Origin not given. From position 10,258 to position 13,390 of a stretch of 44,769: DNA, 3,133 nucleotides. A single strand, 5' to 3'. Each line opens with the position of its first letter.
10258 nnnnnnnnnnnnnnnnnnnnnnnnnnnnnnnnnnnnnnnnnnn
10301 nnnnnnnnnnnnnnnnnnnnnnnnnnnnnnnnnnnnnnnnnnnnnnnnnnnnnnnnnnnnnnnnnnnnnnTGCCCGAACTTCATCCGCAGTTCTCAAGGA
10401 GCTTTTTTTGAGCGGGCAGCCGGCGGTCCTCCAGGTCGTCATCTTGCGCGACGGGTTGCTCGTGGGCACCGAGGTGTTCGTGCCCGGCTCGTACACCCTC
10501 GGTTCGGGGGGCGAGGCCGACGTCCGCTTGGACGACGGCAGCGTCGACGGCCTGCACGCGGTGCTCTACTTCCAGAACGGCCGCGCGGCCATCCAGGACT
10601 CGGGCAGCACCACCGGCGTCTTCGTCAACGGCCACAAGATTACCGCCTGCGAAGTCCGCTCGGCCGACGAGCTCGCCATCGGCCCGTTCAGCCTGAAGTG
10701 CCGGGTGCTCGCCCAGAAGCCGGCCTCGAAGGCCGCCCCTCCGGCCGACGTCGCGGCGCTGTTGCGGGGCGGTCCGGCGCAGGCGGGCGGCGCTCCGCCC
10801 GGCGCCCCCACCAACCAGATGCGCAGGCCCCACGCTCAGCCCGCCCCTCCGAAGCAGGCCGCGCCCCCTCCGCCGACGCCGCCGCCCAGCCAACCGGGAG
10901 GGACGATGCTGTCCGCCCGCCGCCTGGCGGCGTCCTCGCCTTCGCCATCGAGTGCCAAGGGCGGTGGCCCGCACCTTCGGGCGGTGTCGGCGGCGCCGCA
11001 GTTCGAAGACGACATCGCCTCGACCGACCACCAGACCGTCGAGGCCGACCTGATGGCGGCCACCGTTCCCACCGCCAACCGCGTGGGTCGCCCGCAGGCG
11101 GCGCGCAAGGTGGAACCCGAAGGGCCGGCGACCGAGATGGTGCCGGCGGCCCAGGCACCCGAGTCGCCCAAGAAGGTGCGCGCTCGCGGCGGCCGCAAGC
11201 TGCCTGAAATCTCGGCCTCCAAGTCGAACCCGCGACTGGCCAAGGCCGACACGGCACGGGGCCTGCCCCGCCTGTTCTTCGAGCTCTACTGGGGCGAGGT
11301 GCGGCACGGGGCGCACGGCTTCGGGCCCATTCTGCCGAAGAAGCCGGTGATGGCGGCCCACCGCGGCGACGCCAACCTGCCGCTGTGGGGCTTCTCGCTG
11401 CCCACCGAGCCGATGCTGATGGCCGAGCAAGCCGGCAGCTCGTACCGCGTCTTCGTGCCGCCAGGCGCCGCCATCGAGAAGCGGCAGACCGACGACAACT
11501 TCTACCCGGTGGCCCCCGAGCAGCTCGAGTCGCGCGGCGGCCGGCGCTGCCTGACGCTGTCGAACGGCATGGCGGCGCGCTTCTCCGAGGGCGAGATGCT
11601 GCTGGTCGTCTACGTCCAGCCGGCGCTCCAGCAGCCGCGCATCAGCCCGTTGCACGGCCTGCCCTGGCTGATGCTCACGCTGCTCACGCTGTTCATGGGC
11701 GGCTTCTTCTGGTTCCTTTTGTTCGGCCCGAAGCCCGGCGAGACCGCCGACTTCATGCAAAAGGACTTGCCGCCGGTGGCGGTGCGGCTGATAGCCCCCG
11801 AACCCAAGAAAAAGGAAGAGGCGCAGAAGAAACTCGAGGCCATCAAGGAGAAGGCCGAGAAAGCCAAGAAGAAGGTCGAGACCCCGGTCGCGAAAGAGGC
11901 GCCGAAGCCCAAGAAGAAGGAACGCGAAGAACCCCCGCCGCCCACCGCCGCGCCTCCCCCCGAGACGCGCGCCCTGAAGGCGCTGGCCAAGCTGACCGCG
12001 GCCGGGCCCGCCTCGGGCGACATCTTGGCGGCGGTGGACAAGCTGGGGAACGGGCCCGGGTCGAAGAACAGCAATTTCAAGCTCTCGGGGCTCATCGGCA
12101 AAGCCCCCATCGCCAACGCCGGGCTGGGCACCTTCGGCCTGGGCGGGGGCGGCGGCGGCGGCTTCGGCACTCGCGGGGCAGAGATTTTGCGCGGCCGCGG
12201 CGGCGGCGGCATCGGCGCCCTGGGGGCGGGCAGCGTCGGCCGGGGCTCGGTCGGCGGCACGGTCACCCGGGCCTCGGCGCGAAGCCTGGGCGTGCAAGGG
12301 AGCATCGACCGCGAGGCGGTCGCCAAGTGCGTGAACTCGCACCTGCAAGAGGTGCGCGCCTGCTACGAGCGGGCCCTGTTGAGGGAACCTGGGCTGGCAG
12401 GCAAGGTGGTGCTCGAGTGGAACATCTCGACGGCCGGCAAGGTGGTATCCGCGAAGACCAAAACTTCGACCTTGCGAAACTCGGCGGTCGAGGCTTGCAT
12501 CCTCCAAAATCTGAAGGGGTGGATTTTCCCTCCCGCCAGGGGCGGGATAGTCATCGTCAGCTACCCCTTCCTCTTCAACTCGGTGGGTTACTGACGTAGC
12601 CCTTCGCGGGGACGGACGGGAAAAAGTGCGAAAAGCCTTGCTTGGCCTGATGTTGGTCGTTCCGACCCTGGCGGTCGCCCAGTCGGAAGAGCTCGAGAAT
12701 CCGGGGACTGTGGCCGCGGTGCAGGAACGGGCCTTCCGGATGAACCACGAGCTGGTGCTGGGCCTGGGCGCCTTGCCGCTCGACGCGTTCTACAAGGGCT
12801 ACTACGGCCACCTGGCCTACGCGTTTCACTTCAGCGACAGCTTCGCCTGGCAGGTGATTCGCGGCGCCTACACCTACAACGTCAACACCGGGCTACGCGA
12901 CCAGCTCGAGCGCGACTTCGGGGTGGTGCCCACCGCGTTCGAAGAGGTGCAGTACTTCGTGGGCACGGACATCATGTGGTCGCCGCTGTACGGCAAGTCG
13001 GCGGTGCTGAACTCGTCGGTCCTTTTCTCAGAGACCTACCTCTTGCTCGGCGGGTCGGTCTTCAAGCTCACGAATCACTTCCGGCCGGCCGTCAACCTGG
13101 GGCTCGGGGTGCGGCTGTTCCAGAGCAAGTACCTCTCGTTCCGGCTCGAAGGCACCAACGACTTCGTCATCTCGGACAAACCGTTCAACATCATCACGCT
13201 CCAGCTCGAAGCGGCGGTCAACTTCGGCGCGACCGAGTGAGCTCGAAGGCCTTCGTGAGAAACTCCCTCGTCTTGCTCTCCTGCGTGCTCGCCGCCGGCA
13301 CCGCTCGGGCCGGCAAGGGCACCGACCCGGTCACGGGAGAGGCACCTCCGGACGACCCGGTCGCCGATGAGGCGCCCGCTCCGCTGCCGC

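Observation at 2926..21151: Divergent ~18 kb locus pairing a VWA/TSP3 surface-protein array with a Glt/Nfs-type trans-envelope operon: candidate undescribed calcium-dependent adhesion/motility-like system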

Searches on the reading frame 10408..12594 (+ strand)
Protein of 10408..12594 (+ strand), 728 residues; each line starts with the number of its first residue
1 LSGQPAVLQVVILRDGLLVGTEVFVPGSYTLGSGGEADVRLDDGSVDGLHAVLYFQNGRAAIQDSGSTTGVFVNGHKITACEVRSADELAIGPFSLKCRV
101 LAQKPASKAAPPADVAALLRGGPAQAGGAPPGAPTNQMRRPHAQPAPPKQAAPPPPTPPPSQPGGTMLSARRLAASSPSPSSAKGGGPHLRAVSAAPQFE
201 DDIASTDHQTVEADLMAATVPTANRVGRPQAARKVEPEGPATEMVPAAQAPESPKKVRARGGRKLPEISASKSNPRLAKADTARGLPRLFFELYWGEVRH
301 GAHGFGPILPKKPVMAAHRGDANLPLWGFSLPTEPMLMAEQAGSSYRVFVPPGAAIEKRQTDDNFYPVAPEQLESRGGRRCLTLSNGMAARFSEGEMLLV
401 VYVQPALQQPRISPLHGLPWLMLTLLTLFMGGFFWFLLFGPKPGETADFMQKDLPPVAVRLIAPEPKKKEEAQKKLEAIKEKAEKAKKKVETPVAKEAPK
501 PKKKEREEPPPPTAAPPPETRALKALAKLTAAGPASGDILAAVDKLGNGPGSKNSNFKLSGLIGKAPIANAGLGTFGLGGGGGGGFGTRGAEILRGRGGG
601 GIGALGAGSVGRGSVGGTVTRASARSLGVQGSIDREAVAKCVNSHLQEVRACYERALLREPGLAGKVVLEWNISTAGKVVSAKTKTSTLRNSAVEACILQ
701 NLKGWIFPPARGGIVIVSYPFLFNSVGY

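Call 8: search_protein_families(library=pfam, proteins=[window:10408-12594:+], max_evalue=0.01)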
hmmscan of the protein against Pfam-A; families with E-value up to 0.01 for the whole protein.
window:10408-12594:+ (728 aa): 2 families
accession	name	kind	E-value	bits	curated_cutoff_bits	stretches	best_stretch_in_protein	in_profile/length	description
PF00498.31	FHA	-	5.8e-12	46.3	20.7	1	29-92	1-67/67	FHA domain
PF16697.10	Yop-YscD_cpl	-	2.2e-10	41.1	33.2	1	27-97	17-89/94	Inner membrane component of T3SS, cytoplasmic domain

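Call 9: search_protein_families(library=ncbifam, proteins=[window:10408-12594:+], max_evalue=0.01)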
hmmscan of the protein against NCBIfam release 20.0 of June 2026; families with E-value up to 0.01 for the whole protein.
window:10408-12594:+ (728 aa): 8 families
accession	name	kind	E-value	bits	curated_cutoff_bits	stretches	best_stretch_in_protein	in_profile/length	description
NF033760.1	gliding_GltG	equivalog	7.2e-61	206.5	650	2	202-727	110-649/650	adventurous gliding motility protein GltG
NF033768.1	myxo_SS_tail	domain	1.1e-31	108.8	40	1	633-724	1-92/92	AgmX/PglI C-terminal domain-containing protein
NF033761.1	gliding_GltJ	equivalog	3.4e-10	39.7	450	1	629-723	577-671/671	adventurous gliding motility protein GltJ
TIGR03354.1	VI_FHA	hypoth_equivalog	1e-07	32.2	120.25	1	24-238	21-203/420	type VI secretion system-associated FHA domain protein TagH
NF052573.1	HisKinEspAMyxo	equivalog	5.7e-07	28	1400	1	26-93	45-113/755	serine histidine kinase EspA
NF049868.1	FhaB_Rv0019c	equivalog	6.2e-07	29.6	125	1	11-92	69-152/158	FHA domain-containing protein FhaB/FipA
NF041660.2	oxygluDhInhib_OdhI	equivalog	5.5e-06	26.3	200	1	31-96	60-125/130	oxoglutarate dehydrogenase inhibitor Odhl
TIGR01352.1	tonB_Cterm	subfamily_domain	0.0019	18.5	27.1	1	661-724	10-74/76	TonB family protein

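Call 23: find_homologous_proteins(query=window:10408-12594:+, max_evalue=1e-10)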
Query window:10408-12594:+ (728 aa): 312 proteins with E <= 1e-10 among 8000 candidates; the best 120 are listed.
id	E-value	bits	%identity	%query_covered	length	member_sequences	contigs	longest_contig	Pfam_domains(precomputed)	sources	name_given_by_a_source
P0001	0.0e+0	1244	100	77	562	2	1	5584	-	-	-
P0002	0.0e+0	1131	74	100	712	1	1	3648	PF00498.32,PF16697.11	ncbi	ncbi:MAG: AgmX/PglI C-terminal domain-containing protein [Myxococcaceae bacterium]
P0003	0.0e+0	1104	70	100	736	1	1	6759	PF00498.32,PF16697.11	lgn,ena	-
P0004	0.0e+0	1103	70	100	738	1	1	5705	PF00498.32,PF16697.11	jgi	jgi:hypothetical protein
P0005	9.6e-266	902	63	100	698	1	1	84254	PF00498.32,PF16697.11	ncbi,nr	ncbi:MAG: AgmX/PglI C-terminal domain-containing protein [Myxococcales bacterium]|nr:AgmX/PglI C-ter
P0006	1.5e-257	875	60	100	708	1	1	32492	PF00498.32,PF16697.11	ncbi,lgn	ncbi:MAG: AgmX/PglI C-terminal domain-containing protein [Myxococcota bacterium]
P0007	7.0e-244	830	55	100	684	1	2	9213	PF00498.32,PF16697.11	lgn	-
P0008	3.5e-234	798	57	100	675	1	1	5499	PF00498.32,PF16697.11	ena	-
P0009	6.7e-233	794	57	100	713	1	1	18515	PF00498.32,PF16697.11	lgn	-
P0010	4.8e-232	791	57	100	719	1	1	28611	PF00498.32,PF16697.11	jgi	jgi:outer membrane biosynthesis protein TonB/pSer/pThr/pTyr-binding forkhead associated (FHA) protei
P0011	6.2e-231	787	62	63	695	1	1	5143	PF00498.32,PF16697.11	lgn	-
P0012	1.0e-227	776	53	100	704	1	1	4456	PF00498.32,PF16697.11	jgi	jgi:hypothetical protein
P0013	3.0e-227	775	57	100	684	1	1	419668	PF00498.32,PF16697.11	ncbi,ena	-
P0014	6.2e-226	771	55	100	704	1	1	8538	PF00498.32,PF16697.11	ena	-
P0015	4.7e-224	764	55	100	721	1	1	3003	PF00498.32,PF16697.11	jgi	jgi:hypothetical protein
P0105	6.4e-209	714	70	16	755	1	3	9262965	PF00498.32,PF16697.11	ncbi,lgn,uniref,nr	ncbi:AgmX/PglI C-terminal domain-containing protein [Myxococcus xanthus]|uniref:AgmX/PglI C-terminal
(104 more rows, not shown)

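Call 24: find_encoding_contigs(protein=P0105, flank=10000, max_places=2)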
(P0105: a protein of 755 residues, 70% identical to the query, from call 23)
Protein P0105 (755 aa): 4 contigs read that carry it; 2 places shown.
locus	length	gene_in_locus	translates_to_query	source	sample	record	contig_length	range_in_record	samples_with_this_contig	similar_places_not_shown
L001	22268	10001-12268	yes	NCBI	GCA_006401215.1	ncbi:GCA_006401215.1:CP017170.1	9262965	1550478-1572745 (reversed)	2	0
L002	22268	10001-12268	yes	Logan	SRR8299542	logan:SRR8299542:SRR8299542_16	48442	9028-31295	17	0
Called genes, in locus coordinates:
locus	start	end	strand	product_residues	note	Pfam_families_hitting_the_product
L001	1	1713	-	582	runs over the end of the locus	PF18884:TSP3_bac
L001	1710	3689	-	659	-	PF13519:VWA_2, PF18884:TSP3_bac (weak)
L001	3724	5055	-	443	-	PF02412:TSP_3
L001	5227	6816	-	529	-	PF18884:TSP3_bac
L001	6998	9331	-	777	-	-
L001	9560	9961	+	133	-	-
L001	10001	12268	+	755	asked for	PF16697:Yop-YscD_cpl, PF00498:FHA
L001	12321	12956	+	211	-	-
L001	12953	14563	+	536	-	-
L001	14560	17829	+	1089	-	PF13174:TPR_6 (faint), PF13428:TPR_14 (faint), PF13431:TPR_17 (faint), PF13432:TPR_16 (faint), PF14559:TPR_19 (faint), PF07719:TPR_2 (faint), PF13181:TPR_8 (faint), PF13525:YfiO (weak), +2 more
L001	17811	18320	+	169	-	-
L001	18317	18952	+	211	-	-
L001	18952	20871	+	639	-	-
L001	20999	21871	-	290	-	PF00892:EamA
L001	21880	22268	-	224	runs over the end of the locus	-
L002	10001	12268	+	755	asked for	PF16697:Yop-YscD_cpl, PF00498:FHA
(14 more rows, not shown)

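Call 28: find_related_loci(query=A1, collection=genome_contigs, flank=10000)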
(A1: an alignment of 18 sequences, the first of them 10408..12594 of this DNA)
Query A1 (728 aa) in genome_contigs; peptide patterns used: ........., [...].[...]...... (x = any residue, [..] = any of these).
245 stretches matched a pattern; 150 encode a relative of the query (tblastn E <= 1e-3); the best 80 are kept; 80 distinct loci.
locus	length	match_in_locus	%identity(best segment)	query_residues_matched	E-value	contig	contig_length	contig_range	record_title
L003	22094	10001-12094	63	1-728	0e+0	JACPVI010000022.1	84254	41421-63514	MAG: Myxococcales bacterium isolate NC_groundwater_780_Ag_S2p5_69_11 JBCH_GD18_4_SO25_S179_scaffold_196741, whole genome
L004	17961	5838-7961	59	1-728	0e+0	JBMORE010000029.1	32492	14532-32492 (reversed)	MAG: Myxococcota bacterium isolate Betzabe_MAG172 MAG172_29, whole genome shotgun sequence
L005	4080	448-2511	56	6-728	0e+0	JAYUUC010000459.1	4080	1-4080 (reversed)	MAG: Myxococcales bacterium isolate GL122_DN_metabinner_12_sub GL122_DN_metabinner_12_sub_458, whole genome shotgun sequ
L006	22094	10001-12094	51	1-728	0e+0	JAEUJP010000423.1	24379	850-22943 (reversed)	MAG: Myxococcaceae bacterium isolate new MAG-72 k141_1448777, whole genome shotgun sequence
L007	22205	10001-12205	53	1-728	0e+0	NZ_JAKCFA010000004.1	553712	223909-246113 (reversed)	Myxococcus qinghaiensis strain QH3KD-4-1 gnl_ICJDIIDJ_4, whole genome shotgun sequence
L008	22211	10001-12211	53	1-728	0e+0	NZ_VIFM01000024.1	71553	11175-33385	Myxococcus llanfairpwllgwyngyllgogerychwyrndrobwllllantysiliogogogochensis strain AM401 NODE_24_length_71553_cov_38.8723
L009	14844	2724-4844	53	1-728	0e+0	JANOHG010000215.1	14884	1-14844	MAG: Archangiaceae bacterium isolate SOY_64_concoct_227 SOY_64_k141_4098498, whole genome shotgun sequence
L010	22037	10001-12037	52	1-728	0e+0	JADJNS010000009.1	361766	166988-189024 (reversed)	MAG: Archangiaceae bacterium isolate EsbW_18-Q3-R4-48_MAXAC.252 tig00004804-10-3608510, whole genome shotgun sequence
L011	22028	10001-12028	55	1-728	0e+0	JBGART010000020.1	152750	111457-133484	MAG: Myxococcaceae bacterium isolate MAG_MBR_H10.11 MBRH10-11_opera_contig_440, whole genome shotgun sequence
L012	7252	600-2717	51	1-728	7e-179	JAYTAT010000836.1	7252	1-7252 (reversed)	MAG: Archangium sp. isolate GFS_13965 GFS_13965_835, whole genome shotgun sequence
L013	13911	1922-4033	50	1-728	4e-178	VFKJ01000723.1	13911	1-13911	MAG: Myxococcales bacterium isolate Bin_62_4 c_000000248595, whole genome shotgun sequence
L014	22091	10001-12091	52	1-728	1e-177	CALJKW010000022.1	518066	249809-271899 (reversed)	MAG TPA_asm: uncultured Myxococcales bacterium isolate SRR6227243_bin.56_CONCOCT_v1.1_MAG genome assembly, contig: ERZ79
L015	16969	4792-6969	49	1-728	9e-178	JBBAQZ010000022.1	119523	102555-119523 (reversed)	MAG: Myxococcaceae bacterium isolate EUL_206 ctg22-EUL_206, whole genome shotgun sequence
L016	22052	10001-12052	55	1-728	3e-177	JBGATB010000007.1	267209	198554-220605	MAG: Myxococcaceae bacterium isolate MAG_AAO_H10.6 AAOH10-6_opera_contig_193, whole genome shotgun sequence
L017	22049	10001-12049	52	1-728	1e-176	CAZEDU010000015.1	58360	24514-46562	MAG TPA_asm: uncultured Myxococcaceae bacterium isolate binchicken_co179_59 genome assembly, contig: NODE_1707_length_58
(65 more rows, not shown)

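Call 42: search_protein_families(library=pfam, proteins=[L001:6998-9331:-], max_evalue=0.001)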
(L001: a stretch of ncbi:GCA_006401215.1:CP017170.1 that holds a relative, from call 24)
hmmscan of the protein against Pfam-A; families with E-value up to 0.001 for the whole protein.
L001:6998-9331:- (777 aa): 0 families

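Call 49: search_protein_families(library=ncbifam, proteins=[L001:6998-9331:-], max_evalue=10)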
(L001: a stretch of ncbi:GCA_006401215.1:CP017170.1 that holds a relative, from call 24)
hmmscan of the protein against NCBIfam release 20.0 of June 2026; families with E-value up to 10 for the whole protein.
L001:6998-9331:- (777 aa): 9 families
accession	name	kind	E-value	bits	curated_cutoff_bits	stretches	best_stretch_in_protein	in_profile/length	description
NF052342.1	hydrazine_BC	exception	0.00014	20.2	1250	1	473-506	346-379/690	hydrazine synthase subunit beta-gamma fusion subunit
TIGR02276.1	beta_rpt_yvtn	repeat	0.00062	19.7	27.85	2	482-502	1-21/42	beta-propeller repeat protein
NF052340.1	hydrazine_beta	equivalog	0.0029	16.7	560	1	474-501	341-368/372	hydrazine synthase subunit beta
TIGR03866.1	PQQ_ABC_repeats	subfamily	0.0069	15.5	287.3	1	476-507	86-293/310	PQQ-dependent catabolism-associated beta-propeller protein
NF008258.1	PRK11028.1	equivalog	0.024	13.7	370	1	472-519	175-221/330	6-phosphogluconolactonase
TIGR03791.1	TTQ_mauG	equivalog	0.027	13.7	443.85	1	651-677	158-184/291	tryptophan tryptophylquinone biosynthesis enzyme MauG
TIGR04484.1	thiosulf_SoxA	equivalog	0.036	13.4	110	1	516-552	97-133/212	sulfur oxidation c-type cytochrome SoxA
TIGR03907.1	QH_beta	equivalog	0.058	12.5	223.2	1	473-506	33-66/338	quinohemoprotein amine dehydrogenase subunit beta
TIGR03981.2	SAM_quin_mod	hypoth_equivalog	0.22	10.3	340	1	654-672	269-287/411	His-Xaa-Ser system-associated MauG-like protein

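Call 62: search_solved_structures(query=window:10408-12594:+, max_evalue=1)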
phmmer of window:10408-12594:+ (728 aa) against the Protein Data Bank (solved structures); distinct sequences matched with E-value up to 1: 21.
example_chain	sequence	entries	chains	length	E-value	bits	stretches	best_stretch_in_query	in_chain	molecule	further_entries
2kkl_A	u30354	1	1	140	1.3e-05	27.3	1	3-96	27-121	Uncharacterized protein Mb1858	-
6i2q_B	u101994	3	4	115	1.7e-05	26.8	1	3-96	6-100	Glycogen accumulation regulator GarA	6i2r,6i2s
2kb3_A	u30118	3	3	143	3.9e-05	25.6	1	6-96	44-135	Oxoglutarate dehydrogenase inhibitor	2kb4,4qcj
8p5x_G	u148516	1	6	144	4e-05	25.6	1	6-96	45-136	Oxoglutarate dehydrogenase inhibitor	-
8p5r_G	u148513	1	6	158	4.3e-05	25.5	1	3-96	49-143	Glycogen accumulation regulator GarA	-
6cah_A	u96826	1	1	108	5.3e-05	25.2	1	9-96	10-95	ABC transporter ATP-binding/permease protein Rv1747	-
2kfu_A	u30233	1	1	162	7.3e-05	24.7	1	5-96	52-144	Rv1827 pThr 22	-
6i2p_D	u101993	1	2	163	7.4e-05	24.7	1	5-96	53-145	Glycogen accumulation regulator GarA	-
7rj3_A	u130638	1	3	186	0.0001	24.2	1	5-96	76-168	Glycogen accumulation regulator GarA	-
3gqs_A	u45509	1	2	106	0.0012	20.7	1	16-89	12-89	Adenylate cyclase-like protein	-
6ccd_A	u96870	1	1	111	0.0023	19.8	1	23-92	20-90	ABC transporter ATP-binding/permease protein Rv1747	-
2n84_A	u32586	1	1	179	0.0051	18.6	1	27-80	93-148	Uncharacterized protein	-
3hx1_A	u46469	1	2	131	0.01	17.6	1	11-94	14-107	Slr1951 protein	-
6hc1_A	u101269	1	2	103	0.013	17.3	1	12-93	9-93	GGDEF domain protein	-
6hc0_B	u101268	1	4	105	0.014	17.2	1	15-94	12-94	GGDEF domain protein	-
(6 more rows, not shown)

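Call 103: find_encoding_contigs(protein=P0003, flank=10000, max_places=2)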
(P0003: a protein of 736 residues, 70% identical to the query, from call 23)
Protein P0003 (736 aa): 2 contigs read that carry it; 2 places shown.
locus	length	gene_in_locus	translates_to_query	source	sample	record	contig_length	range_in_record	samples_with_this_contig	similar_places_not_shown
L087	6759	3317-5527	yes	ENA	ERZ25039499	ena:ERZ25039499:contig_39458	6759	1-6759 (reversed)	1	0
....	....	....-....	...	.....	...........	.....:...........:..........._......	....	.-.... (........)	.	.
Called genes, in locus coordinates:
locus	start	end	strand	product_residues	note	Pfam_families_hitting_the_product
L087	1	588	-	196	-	?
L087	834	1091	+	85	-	-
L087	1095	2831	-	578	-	-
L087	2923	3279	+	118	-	-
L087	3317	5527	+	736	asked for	PF16697:Yop-YscD_cpl, PF00498:FHA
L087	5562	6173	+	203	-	-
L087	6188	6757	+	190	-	?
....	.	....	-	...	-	?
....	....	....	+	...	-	-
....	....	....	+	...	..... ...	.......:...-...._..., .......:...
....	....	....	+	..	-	?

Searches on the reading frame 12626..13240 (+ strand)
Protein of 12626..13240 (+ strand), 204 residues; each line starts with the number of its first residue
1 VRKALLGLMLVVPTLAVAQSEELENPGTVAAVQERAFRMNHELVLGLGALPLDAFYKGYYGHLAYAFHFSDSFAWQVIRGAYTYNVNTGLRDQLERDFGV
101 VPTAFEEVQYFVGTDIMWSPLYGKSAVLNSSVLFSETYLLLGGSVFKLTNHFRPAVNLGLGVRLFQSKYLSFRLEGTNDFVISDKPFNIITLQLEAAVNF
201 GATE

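Call 8: search_protein_families(library=pfam, proteins=[window:12626-13240:+], max_evalue=0.01)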
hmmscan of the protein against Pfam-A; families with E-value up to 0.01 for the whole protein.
window:12626-13240:+ (204 aa): 0 families

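Call 9: search_protein_families(library=ncbifam, proteins=[window:12626-13240:+], max_evalue=0.01)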
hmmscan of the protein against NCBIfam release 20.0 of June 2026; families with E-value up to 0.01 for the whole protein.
window:12626-13240:+ (204 aa): 1 family
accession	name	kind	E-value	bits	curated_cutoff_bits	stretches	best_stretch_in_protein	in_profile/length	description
TIGR04565.1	OMP_myx_plus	subfamily_domain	7e-26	91.1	60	1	48-200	2-159/161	outer membrane beta-barrel domain-containing protein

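Call 49: search_protein_families(library=ncbifam, proteins=[window:12626-13240:+], max_evalue=10)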
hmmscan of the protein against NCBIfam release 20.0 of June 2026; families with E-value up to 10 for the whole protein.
window:12626-13240:+ (204 aa): 1 family
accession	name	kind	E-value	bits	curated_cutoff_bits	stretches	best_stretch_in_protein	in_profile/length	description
TIGR04565.1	OMP_myx_plus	subfamily_domain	7e-26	91.1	60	1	48-200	2-159/161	outer membrane beta-barrel domain-containing protein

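Call 86: search_solved_structures(query=window:12626-13240:+, max_evalue=1)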
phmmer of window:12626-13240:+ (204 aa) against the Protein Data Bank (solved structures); distinct sequences matched with E-value up to 1: 0.
